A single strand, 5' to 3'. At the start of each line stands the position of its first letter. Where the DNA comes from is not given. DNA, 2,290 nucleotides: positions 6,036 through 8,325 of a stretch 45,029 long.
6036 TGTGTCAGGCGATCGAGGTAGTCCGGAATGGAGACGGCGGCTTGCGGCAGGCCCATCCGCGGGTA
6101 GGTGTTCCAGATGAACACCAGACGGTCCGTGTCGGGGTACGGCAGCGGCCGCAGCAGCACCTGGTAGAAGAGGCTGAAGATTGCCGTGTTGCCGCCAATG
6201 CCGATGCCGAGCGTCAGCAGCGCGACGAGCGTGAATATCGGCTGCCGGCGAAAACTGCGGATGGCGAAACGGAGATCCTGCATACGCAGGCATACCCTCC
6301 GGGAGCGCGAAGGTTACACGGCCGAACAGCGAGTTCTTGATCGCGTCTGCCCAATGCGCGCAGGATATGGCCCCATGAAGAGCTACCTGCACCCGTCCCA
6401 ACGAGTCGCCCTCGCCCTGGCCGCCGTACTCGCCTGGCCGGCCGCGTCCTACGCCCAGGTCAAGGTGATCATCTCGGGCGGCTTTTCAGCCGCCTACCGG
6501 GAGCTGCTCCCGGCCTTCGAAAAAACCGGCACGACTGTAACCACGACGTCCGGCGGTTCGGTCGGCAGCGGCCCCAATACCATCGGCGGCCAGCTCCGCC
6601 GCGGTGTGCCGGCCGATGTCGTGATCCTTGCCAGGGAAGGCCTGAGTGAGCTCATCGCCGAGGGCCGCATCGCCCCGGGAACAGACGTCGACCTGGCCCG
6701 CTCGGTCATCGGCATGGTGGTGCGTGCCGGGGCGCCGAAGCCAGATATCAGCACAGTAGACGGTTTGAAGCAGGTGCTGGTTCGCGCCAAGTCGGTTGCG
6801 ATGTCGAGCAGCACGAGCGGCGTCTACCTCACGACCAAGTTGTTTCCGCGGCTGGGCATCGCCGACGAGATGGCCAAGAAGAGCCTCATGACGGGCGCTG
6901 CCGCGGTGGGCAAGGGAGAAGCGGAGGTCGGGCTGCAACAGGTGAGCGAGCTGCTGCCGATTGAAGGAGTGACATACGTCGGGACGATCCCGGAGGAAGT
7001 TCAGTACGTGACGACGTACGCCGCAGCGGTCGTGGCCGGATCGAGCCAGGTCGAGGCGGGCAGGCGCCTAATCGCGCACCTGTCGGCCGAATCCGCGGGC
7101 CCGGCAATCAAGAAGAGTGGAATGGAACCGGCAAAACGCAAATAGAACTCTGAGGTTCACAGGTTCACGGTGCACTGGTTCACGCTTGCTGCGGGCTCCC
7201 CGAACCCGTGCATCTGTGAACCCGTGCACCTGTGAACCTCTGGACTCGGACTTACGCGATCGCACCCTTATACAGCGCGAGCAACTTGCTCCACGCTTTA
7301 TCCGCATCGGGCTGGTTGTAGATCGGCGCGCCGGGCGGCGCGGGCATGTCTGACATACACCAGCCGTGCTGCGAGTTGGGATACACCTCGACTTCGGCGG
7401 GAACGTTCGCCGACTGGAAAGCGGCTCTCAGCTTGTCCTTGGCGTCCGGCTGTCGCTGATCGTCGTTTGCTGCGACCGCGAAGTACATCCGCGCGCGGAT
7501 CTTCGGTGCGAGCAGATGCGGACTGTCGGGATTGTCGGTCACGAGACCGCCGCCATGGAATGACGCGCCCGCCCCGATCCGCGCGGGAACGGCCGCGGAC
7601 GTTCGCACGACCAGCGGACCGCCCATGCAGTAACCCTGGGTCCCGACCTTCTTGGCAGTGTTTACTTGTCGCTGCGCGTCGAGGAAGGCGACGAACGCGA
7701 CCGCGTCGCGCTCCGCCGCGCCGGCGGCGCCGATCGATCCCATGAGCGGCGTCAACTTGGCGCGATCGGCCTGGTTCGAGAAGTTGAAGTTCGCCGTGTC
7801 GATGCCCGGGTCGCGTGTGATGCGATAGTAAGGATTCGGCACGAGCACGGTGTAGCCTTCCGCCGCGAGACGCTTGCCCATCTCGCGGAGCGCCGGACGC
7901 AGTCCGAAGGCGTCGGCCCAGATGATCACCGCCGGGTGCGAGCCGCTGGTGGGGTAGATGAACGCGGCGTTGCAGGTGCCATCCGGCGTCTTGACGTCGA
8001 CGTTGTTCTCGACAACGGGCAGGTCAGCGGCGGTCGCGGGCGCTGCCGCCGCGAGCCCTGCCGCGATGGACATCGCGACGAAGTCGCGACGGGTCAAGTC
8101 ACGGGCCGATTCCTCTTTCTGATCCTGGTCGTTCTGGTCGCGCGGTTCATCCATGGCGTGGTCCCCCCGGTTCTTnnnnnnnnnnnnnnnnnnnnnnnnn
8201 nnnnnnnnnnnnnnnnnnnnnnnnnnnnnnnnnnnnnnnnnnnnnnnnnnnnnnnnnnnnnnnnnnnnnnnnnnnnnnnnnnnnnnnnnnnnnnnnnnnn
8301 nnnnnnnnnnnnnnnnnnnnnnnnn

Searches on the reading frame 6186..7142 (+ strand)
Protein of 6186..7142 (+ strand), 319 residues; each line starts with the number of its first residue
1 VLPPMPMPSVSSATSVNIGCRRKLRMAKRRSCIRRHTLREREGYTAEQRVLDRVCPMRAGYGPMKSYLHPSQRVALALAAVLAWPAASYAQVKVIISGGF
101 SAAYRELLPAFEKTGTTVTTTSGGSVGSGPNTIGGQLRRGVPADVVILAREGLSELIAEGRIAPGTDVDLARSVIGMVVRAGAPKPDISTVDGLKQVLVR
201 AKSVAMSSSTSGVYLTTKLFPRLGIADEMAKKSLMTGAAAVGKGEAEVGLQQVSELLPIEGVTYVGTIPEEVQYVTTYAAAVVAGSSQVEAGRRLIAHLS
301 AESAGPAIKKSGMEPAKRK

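Call 73: search_protein_families(library=pfam, proteins=[window:6186-7142:+], max_evalue=0.0001)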
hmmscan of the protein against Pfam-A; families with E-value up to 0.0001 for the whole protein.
window:6186-7142:+ (319 aa): 2 families
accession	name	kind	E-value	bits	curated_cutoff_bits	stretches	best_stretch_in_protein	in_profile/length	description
PF13531.11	SBP_bac_11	-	1.2e-33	117.2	25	1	92-314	1-227/227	Bacterial extracellular solute-binding protein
PF01547.30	SBP_bac_1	-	9.7e-05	22.9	26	0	102-225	8-126/307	Bacterial extracellular solute-binding protein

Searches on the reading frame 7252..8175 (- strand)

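Call 73: search_protein_families(library=pfam, proteins=[window:7252-8175:-], max_evalue=0.0001)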
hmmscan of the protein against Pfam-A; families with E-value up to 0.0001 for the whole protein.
window:7252-8175:- (307 aa): 1 family
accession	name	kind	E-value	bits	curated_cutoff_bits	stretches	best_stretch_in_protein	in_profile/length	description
PF01738.24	DLH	-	4.2e-35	121.7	21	1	73-303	6-214/217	Dienelactone hydrolase family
